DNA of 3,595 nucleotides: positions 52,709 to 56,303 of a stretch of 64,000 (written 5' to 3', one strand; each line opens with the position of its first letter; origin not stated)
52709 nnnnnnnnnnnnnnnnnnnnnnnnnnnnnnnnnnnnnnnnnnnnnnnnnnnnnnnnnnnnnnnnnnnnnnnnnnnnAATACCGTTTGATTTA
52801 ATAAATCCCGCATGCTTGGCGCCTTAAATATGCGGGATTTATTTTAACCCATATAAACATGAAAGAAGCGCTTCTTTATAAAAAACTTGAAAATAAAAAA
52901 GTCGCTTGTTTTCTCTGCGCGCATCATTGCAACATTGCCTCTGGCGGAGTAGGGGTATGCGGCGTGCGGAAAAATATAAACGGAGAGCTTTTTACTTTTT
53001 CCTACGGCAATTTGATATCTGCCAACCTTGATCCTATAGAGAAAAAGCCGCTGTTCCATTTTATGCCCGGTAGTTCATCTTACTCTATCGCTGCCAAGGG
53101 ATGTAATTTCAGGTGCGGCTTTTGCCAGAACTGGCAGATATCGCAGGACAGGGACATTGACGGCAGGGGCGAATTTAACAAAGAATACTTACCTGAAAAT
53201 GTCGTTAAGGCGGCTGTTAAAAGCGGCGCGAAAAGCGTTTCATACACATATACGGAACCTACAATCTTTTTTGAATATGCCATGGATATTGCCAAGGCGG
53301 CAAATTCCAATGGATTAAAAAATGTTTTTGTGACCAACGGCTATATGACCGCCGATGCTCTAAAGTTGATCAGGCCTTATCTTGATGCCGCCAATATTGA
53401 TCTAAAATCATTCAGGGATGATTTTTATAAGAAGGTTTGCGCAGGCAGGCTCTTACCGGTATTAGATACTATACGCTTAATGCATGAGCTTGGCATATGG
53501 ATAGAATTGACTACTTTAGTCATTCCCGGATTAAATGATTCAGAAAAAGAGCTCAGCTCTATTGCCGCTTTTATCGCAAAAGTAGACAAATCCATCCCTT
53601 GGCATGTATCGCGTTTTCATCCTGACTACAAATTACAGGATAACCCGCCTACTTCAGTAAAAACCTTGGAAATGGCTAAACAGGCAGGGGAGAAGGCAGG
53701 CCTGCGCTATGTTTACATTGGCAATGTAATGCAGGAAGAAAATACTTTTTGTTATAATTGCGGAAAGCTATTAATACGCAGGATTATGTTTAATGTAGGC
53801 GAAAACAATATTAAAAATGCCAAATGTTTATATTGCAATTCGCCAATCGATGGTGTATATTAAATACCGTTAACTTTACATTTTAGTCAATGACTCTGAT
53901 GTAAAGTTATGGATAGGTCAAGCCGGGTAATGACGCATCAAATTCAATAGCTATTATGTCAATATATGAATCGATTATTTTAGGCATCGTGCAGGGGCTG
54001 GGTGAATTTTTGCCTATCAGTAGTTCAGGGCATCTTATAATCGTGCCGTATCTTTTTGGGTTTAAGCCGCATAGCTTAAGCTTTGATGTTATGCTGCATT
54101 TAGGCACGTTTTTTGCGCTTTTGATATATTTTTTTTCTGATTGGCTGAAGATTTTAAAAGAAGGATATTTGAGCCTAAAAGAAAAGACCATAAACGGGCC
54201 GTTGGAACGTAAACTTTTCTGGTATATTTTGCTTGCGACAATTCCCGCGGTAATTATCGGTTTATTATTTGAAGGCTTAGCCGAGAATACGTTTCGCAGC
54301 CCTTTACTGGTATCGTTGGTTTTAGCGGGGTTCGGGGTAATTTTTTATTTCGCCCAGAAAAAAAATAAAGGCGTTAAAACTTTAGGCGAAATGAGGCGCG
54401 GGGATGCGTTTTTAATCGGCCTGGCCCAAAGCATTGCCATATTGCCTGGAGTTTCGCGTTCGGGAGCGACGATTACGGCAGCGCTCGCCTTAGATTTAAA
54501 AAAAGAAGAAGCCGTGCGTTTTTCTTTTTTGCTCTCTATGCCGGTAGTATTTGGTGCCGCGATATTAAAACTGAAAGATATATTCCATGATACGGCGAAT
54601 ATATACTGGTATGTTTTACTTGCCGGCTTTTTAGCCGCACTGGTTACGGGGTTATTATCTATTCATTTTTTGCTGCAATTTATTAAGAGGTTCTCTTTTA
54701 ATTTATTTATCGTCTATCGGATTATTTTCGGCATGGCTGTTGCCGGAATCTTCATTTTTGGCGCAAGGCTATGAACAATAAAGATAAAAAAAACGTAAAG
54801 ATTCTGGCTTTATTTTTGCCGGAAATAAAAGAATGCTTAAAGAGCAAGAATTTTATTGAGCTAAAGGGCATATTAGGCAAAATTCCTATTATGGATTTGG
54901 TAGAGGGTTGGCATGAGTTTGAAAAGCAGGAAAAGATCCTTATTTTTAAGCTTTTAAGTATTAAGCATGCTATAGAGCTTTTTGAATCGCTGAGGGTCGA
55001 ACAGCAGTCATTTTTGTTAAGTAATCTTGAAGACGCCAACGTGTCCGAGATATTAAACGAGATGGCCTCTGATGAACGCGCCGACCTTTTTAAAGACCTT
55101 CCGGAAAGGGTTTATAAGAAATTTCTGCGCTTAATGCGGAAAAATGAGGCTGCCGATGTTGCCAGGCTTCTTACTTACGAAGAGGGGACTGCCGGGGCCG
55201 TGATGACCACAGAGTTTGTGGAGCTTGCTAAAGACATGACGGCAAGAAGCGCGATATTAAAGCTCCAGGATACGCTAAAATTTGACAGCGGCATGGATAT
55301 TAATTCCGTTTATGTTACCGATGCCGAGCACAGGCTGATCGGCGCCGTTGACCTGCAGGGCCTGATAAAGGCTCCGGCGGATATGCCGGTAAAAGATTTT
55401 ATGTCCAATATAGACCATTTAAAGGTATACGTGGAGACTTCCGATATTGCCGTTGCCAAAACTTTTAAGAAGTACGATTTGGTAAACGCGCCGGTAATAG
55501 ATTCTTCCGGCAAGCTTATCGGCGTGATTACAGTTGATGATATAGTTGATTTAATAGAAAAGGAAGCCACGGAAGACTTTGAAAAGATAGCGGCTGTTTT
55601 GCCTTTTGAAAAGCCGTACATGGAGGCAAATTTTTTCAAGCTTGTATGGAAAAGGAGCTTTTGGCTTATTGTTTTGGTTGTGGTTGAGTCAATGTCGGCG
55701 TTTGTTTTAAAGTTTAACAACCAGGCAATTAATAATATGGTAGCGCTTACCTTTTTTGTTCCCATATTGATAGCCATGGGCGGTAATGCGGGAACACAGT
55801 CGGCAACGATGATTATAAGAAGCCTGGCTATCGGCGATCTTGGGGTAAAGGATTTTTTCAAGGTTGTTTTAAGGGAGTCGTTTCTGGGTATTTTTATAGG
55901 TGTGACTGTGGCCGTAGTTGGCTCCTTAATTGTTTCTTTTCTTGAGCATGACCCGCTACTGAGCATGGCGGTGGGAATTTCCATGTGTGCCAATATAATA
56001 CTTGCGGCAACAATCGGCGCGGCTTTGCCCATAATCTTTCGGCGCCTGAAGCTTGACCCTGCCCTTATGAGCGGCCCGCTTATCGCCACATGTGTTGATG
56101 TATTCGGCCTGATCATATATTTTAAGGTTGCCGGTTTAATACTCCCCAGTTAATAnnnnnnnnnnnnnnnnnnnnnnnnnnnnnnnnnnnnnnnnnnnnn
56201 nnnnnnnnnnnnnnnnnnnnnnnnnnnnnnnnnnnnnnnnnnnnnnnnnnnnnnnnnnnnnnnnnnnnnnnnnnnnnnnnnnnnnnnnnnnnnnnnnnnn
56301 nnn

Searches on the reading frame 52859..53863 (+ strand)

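Call 54: search_protein_families(library=pfam, proteins=[window:52859-53863:+], max_evalue=0.00001)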
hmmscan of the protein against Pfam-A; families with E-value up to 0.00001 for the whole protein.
window:52859-53863:+ (334 aa): 1 family
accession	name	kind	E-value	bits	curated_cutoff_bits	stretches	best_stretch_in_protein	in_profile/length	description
PF04055.27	Radical_SAM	-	1.1e-23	84.7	29.5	1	80-231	5-161/166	Radical SAM superfamily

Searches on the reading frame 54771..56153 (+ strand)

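Call 54: search_protein_families(library=pfam, proteins=[window:54771-56153:+], max_evalue=0.00001)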
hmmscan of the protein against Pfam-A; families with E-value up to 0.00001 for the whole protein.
window:54771-56153:+ (460 aa): 3 families
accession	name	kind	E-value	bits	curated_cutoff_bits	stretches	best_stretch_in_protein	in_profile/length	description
PF01769.21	MgtE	-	1.4e-34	119.5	27.6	1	330-451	1-123/125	Divalent cation transporter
PF03448.22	MgtE_N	-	5.1e-22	78.8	25.9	1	40-138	3-101/102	MgtE intracellular N domain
PF00571.33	CBS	-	4.1e-11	43.5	24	1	207-263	1-56/57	CBS domain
